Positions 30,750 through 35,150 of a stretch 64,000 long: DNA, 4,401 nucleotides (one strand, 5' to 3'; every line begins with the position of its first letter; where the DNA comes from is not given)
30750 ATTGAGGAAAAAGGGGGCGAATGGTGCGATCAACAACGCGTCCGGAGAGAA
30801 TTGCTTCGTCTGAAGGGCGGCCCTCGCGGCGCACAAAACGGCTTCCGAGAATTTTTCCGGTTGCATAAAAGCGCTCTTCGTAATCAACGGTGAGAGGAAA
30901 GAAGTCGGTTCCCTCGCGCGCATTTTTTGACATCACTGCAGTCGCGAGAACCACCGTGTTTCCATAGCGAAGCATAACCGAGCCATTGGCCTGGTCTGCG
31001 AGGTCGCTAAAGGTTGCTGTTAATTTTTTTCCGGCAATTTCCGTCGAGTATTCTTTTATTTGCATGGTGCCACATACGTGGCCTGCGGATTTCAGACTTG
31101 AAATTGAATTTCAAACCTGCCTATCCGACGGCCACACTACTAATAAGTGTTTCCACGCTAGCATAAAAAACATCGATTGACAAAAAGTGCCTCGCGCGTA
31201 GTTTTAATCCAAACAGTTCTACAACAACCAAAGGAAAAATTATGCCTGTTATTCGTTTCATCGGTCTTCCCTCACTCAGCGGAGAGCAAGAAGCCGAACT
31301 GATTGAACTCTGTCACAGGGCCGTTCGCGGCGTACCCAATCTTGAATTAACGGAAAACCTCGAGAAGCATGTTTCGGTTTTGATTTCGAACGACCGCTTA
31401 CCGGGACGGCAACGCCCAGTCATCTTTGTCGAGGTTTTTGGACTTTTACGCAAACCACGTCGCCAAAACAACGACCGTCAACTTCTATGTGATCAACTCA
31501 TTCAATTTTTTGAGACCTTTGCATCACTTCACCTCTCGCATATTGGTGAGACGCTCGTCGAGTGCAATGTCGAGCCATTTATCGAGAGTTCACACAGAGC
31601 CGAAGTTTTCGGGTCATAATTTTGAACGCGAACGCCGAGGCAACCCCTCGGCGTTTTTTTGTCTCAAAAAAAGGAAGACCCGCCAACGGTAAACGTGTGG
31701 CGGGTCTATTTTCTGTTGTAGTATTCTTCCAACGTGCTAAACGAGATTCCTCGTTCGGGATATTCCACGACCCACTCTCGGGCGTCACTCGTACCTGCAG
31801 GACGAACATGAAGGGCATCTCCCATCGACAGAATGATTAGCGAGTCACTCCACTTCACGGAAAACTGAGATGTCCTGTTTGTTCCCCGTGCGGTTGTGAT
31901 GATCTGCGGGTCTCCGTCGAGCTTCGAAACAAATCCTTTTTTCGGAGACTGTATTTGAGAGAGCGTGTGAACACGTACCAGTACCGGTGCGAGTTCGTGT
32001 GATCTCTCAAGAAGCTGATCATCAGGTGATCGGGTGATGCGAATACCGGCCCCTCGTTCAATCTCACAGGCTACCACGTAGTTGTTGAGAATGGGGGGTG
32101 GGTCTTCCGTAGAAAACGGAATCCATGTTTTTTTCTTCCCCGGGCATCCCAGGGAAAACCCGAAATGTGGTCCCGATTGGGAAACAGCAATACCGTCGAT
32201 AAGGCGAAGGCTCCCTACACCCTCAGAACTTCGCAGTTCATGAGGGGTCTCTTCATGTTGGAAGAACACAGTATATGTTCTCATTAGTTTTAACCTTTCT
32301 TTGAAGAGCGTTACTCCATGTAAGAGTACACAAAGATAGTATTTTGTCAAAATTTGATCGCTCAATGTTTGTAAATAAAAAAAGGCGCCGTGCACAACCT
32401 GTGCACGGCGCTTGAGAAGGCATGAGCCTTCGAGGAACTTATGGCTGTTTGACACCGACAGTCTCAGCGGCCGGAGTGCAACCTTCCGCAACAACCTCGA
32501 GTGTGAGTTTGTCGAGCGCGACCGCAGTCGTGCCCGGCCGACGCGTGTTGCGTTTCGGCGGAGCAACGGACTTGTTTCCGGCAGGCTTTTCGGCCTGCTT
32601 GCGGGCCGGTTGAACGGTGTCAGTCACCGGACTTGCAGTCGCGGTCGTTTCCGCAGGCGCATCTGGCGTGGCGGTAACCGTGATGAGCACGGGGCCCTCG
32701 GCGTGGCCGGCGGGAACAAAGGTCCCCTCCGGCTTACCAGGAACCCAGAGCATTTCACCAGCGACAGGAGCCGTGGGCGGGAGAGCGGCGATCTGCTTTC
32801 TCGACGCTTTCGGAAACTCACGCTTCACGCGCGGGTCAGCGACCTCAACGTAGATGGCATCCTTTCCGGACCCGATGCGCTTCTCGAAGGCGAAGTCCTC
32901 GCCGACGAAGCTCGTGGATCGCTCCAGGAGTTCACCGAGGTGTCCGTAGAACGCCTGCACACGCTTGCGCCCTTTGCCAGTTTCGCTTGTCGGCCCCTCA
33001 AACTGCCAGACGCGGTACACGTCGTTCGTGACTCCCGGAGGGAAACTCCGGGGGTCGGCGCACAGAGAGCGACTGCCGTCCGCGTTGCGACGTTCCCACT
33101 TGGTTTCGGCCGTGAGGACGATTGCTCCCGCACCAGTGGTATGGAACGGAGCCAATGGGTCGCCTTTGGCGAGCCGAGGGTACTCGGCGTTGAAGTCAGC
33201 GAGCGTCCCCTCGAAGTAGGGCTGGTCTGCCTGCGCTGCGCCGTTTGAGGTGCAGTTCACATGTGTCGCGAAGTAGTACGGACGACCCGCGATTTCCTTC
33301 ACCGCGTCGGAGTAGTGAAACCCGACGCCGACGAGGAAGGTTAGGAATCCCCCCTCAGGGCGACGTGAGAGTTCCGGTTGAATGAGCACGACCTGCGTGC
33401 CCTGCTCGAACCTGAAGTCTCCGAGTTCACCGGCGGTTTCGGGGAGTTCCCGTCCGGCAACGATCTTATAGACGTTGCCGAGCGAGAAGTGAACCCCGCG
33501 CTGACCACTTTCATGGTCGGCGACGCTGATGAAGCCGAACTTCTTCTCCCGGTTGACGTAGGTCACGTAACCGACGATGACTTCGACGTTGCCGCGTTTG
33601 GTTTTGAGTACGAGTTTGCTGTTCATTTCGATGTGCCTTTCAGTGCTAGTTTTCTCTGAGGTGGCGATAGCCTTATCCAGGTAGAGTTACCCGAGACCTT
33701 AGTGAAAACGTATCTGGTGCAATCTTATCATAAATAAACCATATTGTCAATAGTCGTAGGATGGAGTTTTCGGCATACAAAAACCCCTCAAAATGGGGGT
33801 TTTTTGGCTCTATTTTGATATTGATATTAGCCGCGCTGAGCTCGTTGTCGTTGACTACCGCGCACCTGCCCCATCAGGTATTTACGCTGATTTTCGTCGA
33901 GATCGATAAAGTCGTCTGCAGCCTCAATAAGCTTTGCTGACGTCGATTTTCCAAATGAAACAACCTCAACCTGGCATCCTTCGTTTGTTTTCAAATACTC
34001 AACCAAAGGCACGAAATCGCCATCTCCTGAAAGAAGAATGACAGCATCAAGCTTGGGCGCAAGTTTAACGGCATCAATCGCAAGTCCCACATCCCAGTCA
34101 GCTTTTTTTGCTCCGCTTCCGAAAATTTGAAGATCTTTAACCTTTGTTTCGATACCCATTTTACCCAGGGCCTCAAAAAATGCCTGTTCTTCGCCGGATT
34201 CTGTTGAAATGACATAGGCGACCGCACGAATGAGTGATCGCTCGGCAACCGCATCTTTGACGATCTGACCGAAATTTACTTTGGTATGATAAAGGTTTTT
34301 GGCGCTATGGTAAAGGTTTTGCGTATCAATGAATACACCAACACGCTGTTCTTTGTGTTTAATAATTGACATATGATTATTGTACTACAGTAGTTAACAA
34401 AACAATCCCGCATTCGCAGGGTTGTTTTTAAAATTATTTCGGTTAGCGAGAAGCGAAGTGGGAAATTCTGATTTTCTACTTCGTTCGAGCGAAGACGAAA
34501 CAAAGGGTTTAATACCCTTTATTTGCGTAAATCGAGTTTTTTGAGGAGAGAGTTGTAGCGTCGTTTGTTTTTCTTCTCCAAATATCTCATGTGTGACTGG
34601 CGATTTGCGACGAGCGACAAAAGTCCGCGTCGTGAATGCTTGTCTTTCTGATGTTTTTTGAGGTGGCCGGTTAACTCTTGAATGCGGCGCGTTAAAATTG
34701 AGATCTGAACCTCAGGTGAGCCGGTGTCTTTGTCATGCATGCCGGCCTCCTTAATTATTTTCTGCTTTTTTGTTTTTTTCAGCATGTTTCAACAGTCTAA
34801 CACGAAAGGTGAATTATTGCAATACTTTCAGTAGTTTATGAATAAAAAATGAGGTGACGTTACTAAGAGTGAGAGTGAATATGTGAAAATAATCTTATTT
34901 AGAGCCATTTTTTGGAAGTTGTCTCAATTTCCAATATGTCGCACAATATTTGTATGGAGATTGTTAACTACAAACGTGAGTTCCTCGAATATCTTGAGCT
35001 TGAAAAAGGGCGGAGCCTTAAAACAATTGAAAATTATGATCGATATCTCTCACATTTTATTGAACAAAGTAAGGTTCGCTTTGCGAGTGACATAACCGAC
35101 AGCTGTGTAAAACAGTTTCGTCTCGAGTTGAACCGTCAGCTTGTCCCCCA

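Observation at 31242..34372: GC-rich foreign-looking insertion separating rpsO from pnp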

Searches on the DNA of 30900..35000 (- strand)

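Call 70: search_rna_families(source=window, start=30900, end=35000, threshold=evalue, max_evalue=1)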
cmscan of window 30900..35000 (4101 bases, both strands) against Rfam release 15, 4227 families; matches with E-value up to 1: 2.
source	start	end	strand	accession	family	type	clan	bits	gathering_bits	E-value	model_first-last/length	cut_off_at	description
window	32377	32440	-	RF02871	ncS54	Gene; sRNA;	-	20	43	0.35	1-79/79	no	Burkholderia sRNA 54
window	31358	31439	-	RF02133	HOXB13-AS1_2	Gene; lncRNA;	-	18.6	40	0.45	1-81/81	no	HOXB13 antisense RNA 1 conserved region 2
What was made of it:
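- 33627..33721 (-): 5' leader of gene A (about 95 nt). The conserved structured RNA motif lies at 33650-33707. Rfam has no match (call 70).
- On Known RNA families (Rfam 15), including the cspA thermoregulator: Two chance-level hits lie elsewhere in that stretch (call 70).
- Closest known: CspA-family cold-shock proteins and the cspA mRNA leader of Escherichia coli. Different: The leader has no Rfam match (call 70) and a different architecture.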

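Call 79: build_rna_model(alignment_id=A8, structure=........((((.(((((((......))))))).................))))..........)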
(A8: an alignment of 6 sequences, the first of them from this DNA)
Model R1 built from alignment A8 (6 sequences, 64 columns); structure: as given.
model positions 59; base pairs 11; branch points 0; effective number of sequences 6; information 0.858 bits per position. Calibrated on 0.2 Mb of random sequence (short: E-values are rough).
structure used (alignment columns):
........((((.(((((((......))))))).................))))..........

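Call 80: search_with_rna_model(model_id=R1, sources=[window, L002, L003, L004, L005, L006, L007, L008, L009, L010, L011, L012, L013, L014, L015, L016, L017, L018, L019, L020, L021, L022, L023, L024, L025, L026, L027, L028, L029, L030, L031, L032, L033, L034, L035, L036, L037, L038, L039, L040, L041, L042, L043, L044, L045, L046, L047, L048, L049, L050, L051, L052, L053, L054, L055, L056, L057, L058, L059, L060, L061, L062, L063, L064, L065, L066, L067, L068, L069, L070, L071, L072, L073, L074, L075, L076, L077, L078, L079, L080, L081, L082, L085, L086, L087, L088, L089, L091, L092, L093, L096], max_evalue=1, show_alignments=3)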
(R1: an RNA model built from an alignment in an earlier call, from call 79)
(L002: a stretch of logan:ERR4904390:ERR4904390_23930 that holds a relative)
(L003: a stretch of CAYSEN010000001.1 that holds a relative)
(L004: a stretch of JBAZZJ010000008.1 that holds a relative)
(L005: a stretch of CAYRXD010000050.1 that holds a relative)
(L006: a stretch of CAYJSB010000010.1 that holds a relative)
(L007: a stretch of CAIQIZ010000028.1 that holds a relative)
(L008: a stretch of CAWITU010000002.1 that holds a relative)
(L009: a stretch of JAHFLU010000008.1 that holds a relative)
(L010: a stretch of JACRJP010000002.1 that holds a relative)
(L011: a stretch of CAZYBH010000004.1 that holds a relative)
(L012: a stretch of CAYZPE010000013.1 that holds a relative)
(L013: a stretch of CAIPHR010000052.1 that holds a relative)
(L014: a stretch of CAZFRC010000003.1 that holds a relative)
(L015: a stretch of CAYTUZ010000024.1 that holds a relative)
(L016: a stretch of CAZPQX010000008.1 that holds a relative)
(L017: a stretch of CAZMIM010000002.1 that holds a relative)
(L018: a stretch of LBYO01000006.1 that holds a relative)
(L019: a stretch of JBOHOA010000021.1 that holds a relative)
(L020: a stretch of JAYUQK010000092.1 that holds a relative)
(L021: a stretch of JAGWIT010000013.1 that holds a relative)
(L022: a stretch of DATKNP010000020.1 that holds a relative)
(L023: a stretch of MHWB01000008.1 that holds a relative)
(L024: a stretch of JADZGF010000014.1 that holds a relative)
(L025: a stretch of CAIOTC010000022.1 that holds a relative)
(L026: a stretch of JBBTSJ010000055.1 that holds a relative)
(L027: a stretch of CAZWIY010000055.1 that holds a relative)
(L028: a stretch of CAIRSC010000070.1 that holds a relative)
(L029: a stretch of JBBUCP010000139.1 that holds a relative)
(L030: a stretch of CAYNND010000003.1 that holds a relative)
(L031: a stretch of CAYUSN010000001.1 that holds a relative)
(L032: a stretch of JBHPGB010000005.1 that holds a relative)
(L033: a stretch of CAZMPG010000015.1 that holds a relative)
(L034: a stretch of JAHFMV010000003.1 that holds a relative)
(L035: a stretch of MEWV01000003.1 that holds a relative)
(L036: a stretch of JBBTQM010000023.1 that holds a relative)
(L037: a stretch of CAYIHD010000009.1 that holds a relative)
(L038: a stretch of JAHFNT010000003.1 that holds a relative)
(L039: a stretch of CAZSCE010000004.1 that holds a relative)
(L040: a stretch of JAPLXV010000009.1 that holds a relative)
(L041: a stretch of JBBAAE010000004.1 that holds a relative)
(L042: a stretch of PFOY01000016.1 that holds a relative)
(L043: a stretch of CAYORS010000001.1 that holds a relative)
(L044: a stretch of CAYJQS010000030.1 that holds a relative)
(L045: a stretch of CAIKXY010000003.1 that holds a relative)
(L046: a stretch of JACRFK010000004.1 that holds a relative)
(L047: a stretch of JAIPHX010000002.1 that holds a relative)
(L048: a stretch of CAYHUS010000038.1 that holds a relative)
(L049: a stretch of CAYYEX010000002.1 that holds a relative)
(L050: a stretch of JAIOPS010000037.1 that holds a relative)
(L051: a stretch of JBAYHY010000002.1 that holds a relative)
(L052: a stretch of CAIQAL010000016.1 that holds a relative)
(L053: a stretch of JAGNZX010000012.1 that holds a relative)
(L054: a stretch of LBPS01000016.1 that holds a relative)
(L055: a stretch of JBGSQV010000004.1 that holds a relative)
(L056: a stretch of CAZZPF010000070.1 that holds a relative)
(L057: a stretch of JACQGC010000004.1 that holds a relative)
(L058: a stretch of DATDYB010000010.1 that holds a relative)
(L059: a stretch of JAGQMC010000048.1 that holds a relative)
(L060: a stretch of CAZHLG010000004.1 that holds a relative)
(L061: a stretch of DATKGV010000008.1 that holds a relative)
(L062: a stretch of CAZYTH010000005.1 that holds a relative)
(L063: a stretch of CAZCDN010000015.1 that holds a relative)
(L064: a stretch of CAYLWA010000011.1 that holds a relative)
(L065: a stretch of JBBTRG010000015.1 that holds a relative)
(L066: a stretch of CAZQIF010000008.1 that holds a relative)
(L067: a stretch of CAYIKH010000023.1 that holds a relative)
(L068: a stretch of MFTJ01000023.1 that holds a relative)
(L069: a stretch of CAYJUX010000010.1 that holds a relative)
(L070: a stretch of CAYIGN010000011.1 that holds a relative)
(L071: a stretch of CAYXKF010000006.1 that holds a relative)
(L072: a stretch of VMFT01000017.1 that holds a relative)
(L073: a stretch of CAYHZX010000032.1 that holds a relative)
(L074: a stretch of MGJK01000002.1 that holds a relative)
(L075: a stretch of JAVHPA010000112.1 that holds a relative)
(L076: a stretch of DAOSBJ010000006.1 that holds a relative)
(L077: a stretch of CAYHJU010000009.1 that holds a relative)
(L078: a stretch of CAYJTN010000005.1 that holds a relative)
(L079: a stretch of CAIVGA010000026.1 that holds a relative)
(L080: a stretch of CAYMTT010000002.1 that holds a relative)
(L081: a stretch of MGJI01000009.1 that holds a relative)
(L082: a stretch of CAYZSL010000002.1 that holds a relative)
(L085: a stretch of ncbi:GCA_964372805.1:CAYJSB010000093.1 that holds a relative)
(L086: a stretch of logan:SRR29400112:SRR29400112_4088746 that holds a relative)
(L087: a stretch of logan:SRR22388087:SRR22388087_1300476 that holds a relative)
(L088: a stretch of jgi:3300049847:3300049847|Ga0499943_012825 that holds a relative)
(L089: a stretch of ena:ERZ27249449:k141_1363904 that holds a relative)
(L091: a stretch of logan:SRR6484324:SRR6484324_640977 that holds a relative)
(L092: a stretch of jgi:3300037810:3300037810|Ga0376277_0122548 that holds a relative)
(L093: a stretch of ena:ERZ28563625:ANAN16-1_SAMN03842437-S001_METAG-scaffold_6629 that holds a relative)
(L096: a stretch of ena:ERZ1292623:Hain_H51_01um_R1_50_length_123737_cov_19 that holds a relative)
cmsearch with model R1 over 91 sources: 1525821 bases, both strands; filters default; matches with E-value up to 1: 6.
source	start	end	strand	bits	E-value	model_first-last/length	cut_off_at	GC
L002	2791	2847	+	68.6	1.6e-16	1-59/59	no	0.42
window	33650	33707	-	67.6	3.2e-16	1-59/59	no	0.47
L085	1661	1719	+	63.1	7.6e-15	1-59/59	no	0.49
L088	675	735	+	62.3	1.3e-14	1-59/59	no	0.54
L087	46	106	+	56.5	7.5e-13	1-59/59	no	0.44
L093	7930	7987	+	53.2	7.3e-12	1-59/59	no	0.45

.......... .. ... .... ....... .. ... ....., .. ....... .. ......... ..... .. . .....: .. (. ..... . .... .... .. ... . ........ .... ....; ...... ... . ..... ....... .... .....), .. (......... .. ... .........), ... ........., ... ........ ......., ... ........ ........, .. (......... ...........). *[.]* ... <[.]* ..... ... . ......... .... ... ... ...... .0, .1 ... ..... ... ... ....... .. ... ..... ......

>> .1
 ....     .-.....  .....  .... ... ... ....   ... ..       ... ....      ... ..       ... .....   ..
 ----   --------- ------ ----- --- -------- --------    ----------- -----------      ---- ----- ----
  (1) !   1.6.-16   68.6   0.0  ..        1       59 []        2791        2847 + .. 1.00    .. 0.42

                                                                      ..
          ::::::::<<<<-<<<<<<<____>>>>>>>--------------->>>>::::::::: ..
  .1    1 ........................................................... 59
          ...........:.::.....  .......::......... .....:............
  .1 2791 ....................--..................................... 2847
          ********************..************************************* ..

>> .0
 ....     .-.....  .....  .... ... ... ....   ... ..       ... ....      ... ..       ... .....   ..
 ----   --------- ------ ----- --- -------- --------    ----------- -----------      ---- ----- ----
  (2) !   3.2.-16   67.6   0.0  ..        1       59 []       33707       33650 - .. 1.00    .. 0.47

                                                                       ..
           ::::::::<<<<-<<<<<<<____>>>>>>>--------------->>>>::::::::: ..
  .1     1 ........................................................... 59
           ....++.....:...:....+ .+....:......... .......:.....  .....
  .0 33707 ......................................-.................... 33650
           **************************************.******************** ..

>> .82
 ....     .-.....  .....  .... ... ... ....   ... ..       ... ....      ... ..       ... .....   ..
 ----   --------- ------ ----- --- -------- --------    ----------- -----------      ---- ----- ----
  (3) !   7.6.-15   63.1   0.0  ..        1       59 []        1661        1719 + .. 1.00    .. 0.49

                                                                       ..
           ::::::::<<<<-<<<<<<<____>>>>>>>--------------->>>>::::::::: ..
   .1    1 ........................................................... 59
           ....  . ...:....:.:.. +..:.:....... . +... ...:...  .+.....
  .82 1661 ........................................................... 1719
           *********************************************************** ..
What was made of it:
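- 33627..33721 (-): Covariance model R1 scores 67.6 bits (call 80).
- The model finds nothing else in 1.5 Mb of related DNA (call 80).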

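Call 81: search_with_rna_model(model_id=R1, source=L089, start=8000, end=12000, filters=off, max_evalue=10, show_alignments=2)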
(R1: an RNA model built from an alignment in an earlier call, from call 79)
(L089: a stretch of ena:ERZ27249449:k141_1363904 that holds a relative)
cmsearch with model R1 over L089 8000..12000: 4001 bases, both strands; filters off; matches with E-value up to 10: 4.
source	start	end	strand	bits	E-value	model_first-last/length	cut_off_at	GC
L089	11121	11151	-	7.9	1.1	1-59/59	no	0.35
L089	9755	9828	-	5.5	6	1-59/59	no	0.47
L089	9885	9918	-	5.1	7.7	1-59/59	no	0.29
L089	8195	8236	+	5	8.5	1-59/59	no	0.55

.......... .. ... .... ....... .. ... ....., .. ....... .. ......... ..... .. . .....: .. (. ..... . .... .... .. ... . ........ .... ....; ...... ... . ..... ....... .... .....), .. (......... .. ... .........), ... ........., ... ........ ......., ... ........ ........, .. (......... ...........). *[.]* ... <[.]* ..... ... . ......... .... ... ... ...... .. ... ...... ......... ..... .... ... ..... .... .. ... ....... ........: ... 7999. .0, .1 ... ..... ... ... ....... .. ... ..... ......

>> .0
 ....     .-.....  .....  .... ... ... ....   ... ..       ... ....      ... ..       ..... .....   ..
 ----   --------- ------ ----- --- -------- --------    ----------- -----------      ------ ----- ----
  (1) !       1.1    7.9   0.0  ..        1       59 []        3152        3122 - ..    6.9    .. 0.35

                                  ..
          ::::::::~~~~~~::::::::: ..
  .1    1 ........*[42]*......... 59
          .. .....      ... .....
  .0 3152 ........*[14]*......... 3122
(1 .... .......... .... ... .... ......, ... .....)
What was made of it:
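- Tried and rejected: The model did not recover this leader (call 81).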

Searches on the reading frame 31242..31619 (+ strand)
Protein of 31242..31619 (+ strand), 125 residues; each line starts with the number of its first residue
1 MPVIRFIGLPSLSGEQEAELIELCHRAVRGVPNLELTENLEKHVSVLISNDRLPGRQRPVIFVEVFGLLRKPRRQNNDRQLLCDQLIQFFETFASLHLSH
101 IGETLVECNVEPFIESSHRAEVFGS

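Call 4: search_protein_families(library=pfam, proteins=[window:31242-31619:+], max_evalue=0.1)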
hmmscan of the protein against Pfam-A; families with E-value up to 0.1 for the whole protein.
window:31242-31619:+ (125 aa): 0 families

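Call 26: search_protein_families(library=phrogs, proteins=[window:31242-31619:+], max_evalue=0.1)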
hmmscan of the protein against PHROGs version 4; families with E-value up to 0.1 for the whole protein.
window:31242-31619:+ (125 aa): 1 family
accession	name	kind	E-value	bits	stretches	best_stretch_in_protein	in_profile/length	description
phrog_13207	-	unknown function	0.016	16.4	1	57-111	32-86/119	-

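Call 27: search_protein_families(library=padloc, proteins=[window:31242-31619:+], max_evalue=0.1)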
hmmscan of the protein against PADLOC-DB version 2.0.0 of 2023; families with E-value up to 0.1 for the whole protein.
window:31242-31619:+ (125 aa): 0 families

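Call 28: search_protein_families(library=ncbifam, proteins=[window:31242-31619:+], max_evalue=0.1)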
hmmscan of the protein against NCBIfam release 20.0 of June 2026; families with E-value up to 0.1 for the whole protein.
window:31242-31619:+ (125 aa): 0 families

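Call 84: search_solved_structures(query=window:31242-31619:+, max_evalue=10, show_alignments=1)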
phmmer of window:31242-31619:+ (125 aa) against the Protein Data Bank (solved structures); distinct sequences matched with E-value up to 10: 2.
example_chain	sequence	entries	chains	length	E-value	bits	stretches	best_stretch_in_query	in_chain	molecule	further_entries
5fai_A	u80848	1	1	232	1.4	12.5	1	38-64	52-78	Ribosomal RNA small subunit methyltransferase NEP1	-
7mq8_SJ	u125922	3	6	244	1.5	12.4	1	38-64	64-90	Ribosomal RNA small subunit methyltransferase NEP1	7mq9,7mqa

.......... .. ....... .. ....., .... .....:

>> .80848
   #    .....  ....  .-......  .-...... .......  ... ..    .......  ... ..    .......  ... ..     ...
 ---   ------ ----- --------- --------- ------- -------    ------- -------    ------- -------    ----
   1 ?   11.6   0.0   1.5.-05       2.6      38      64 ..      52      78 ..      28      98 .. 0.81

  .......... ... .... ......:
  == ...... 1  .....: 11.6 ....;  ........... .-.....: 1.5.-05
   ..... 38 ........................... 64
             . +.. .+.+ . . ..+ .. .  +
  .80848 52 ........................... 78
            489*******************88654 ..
